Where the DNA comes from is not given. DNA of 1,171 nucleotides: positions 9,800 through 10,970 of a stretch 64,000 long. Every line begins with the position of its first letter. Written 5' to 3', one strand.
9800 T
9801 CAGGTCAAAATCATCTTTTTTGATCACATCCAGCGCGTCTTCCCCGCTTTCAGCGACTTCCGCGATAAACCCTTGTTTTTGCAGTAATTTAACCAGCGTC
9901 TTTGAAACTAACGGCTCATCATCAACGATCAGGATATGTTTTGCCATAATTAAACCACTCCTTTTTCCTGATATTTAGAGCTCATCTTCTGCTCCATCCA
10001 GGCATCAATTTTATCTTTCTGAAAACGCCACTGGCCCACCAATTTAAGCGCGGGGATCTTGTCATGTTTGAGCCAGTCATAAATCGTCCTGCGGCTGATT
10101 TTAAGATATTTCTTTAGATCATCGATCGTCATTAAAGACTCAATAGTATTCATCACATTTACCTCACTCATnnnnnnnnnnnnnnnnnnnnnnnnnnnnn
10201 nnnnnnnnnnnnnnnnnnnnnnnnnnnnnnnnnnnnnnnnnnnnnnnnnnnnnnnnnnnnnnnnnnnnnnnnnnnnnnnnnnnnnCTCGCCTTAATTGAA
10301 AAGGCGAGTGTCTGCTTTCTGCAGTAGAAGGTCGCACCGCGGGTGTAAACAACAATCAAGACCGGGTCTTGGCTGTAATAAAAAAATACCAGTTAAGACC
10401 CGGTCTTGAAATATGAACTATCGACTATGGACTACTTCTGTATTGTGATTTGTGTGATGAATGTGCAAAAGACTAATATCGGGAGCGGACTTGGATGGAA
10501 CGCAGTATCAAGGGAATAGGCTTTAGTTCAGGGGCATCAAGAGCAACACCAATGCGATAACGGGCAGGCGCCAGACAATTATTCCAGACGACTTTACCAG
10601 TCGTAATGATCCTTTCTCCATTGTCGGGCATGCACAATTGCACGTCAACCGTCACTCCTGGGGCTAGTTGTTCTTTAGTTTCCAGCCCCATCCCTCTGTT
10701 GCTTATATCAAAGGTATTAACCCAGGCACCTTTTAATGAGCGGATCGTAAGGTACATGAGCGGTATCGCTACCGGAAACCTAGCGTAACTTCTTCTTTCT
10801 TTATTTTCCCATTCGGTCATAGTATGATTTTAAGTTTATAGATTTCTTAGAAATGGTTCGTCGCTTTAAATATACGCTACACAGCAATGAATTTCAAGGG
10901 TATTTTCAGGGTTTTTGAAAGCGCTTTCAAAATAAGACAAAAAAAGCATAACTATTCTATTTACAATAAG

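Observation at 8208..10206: Operon of Xis-type HTH, single-domain response regulator and PilZ-methyltransferase fusion behind a perfect sigma70 promoter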

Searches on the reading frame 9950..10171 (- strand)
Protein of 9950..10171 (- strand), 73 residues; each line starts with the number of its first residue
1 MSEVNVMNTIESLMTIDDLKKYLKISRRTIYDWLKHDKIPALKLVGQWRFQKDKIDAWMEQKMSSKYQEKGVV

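Call 3: search_protein_families(library=pfam, proteins=[window:9950-10171:-], max_evalue=1)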
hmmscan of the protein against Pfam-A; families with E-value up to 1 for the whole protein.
window:9950-10171:- (73 aa): 18 families
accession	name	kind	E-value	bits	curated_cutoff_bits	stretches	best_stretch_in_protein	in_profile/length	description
PF12728.13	HTH_17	-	1e-15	58.2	27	1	13-62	1-50/51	Helix-turn-helix domain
PF01710.22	HTH_Tnp_IS630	-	1.1e-05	25.9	21.3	1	5-56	10-57/119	Transposase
PF13022.12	HTH_Tnp_1_2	-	0.0017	18.9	27.9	1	14-68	27-73/122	Helix-turn-helix of insertion element transposase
PF07022.19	Phage_CI_repr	-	0.004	17.9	22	1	18-44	17-43/65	Bacteriophage CI repressor helix-turn-helix domain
PF13384.12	HTH_23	-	0.0058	16.9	24.6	1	21-36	25-40/50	Homeodomain-like domain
PF08279.18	HTH_11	-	0.0062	16.8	25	1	14-31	16-33/55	HTH domain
PF03374.19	ANT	-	0.0082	16.9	25.3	1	11-67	21-79/108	Phage antirepressor protein KilAC domain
PF04936.17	DUF658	-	0.0083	16.4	24.4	1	14-63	15-66/186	Protein of unknown function (DUF658)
PF16677.11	GP3_package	-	0.016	15.8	29.4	1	9-39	29-59/105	DNA-packaging protein gp3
PF01381.28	HTH_3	-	0.026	15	23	1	14-43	10-39/55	Helix-turn-helix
PF21476.4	PF0610-like_N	-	0.027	15.1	33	1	14-36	15-37/50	PF0610-like, N-terminal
PF23125.1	Xre-MbcA-ParS_M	-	0.036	14.2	27.8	1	18-46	6-34/51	Antitoxin Xre/MbcA/ParS-like, middle domain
PF13518.12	HTH_28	-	0.074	13.6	25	1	23-35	22-34/52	Helix-turn-helix domain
PF00376.29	MerR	-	0.11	12.8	28.2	1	15-44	1-31/38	MerR family regulatory protein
PF07453.19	NUMOD1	-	0.12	13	22.8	1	16-32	19-35/37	NUMOD1 domain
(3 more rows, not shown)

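Call 4: search_protein_families(library=ncbifam, proteins=[window:9950-10171:-], max_evalue=1)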
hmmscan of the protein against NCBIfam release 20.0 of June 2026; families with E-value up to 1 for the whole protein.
window:9950-10171:- (73 aa): 6 families
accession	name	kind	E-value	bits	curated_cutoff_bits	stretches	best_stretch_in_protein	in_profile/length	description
NF047737.1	antiphage_MADS1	equivalog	4.2e-17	62.1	80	1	12-59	2-49/49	methylation-associated defense system helix-turn-helix domain-containing protein MAD1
TIGR01764.1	excise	domain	2.8e-12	46.8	28.8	1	13-61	1-49/49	excisionase family DNA-binding protein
NF033518.0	transpos_IS607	equivalog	0.00048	19.7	110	1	19-70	3-55/187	IS607 family transposase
NF049929.1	TransRepsrRacR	equivalog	0.015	15.6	200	1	13-55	24-66/150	DNA-binding transcriptional repressor RacR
NF033499.1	Xis_Gifsy_1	exception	0.037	14.1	60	1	12-67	7-69/92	excisionase Xis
NF033563.0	transpos_IS30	equivalog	0.046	13.4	80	1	17-58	66-105/267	IS30 family transposase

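Call 51: search_protein_families(library=padloc, proteins=[window:9950-10171:-], max_evalue=0.01)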
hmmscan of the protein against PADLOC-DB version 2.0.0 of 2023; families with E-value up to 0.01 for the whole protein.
window:9950-10171:- (73 aa): 1 family
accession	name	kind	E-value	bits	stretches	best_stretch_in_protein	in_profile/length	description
PDLC04133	mad1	-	1.1e-09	36.5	1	11-60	3-52/60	mads_1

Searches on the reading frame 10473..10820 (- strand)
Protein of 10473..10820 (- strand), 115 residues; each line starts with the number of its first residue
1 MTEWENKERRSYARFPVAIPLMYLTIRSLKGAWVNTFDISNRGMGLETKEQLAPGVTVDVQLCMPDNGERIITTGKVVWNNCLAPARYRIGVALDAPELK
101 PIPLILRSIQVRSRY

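Call 3: search_protein_families(library=pfam, proteins=[window:10473-10820:-], max_evalue=1)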
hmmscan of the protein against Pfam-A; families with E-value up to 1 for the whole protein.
window:10473-10820:- (115 aa): 1 family
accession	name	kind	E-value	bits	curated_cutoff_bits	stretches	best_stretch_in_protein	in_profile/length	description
PF07238.19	PilZ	-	1.2e-09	38.8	22.5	1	8-94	1-85/102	PilZ domain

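Call 4: search_protein_families(library=ncbifam, proteins=[window:10473-10820:-], max_evalue=1)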
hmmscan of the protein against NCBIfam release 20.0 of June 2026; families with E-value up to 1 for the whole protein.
window:10473-10820:- (115 aa): 1 family
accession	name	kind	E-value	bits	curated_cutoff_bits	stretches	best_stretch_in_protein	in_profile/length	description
TIGR02266.1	gmx_TIGR02266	paralog_domain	2.9e-05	24.2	68.7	1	37-94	22-78/96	TIGR02266 family protein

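Call 51: search_protein_families(library=padloc, proteins=[window:10473-10820:-], max_evalue=0.01)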
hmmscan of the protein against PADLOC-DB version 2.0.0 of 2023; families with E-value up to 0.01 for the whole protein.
window:10473-10820:- (115 aa): 0 families
